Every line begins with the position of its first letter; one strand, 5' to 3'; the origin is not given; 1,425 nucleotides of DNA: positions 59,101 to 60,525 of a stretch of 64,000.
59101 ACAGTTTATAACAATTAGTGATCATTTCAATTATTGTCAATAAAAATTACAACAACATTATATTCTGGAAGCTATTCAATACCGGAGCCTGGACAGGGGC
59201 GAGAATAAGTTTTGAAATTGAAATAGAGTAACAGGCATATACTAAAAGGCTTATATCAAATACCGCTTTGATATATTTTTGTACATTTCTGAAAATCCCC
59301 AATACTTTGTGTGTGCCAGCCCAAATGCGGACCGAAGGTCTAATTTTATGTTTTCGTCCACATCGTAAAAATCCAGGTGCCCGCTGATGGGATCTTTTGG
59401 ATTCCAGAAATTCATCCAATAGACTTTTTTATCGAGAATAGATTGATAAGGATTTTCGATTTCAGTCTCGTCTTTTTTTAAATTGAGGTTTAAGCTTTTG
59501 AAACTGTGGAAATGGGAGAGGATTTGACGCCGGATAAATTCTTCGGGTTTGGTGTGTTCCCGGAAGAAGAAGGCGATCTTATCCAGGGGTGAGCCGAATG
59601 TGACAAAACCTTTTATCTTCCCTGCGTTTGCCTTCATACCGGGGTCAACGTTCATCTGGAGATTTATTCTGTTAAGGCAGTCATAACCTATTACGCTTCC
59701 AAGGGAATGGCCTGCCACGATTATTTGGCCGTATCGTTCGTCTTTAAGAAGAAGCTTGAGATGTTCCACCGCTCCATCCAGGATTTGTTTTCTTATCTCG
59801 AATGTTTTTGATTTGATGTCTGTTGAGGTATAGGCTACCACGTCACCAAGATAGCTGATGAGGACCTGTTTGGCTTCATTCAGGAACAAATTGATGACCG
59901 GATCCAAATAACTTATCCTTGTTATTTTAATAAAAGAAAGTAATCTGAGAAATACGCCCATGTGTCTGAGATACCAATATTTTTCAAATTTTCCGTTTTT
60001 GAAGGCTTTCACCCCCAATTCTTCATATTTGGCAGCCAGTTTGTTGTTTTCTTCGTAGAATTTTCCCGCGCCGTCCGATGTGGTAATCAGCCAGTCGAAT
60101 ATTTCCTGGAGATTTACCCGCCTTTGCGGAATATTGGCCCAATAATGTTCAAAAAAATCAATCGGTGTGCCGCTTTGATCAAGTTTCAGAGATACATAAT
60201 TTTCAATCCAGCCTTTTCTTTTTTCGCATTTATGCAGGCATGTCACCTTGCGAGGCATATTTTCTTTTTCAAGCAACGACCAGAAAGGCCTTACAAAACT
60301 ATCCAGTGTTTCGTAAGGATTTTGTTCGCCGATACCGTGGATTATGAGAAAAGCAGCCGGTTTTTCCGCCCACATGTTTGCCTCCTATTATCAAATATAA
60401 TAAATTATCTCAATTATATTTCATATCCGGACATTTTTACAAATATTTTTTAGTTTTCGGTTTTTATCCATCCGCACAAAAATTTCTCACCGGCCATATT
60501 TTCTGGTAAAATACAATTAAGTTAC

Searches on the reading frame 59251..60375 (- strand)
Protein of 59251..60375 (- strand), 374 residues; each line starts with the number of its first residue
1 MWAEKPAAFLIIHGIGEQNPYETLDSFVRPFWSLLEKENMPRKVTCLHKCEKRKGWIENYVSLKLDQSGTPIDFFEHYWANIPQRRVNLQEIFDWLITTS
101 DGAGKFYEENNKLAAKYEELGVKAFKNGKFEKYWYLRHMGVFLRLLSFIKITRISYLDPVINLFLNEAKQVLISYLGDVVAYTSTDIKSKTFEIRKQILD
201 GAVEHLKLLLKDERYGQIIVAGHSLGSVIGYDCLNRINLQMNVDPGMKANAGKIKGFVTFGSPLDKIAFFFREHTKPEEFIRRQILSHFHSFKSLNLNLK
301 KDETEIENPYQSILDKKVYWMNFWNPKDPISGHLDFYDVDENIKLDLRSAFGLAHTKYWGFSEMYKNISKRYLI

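Call 35: search_protein_families(library=pfam, proteins=[window:59251-60375:-], max_evalue=0.01)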
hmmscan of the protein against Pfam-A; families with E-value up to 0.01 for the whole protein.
window:59251-60375:- (374 aa): 1 family
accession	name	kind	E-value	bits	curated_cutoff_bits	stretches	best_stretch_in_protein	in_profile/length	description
PF01764.32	Lipase_3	-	0.0046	17.3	22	1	185-263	32-103/140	Lipase (class 3)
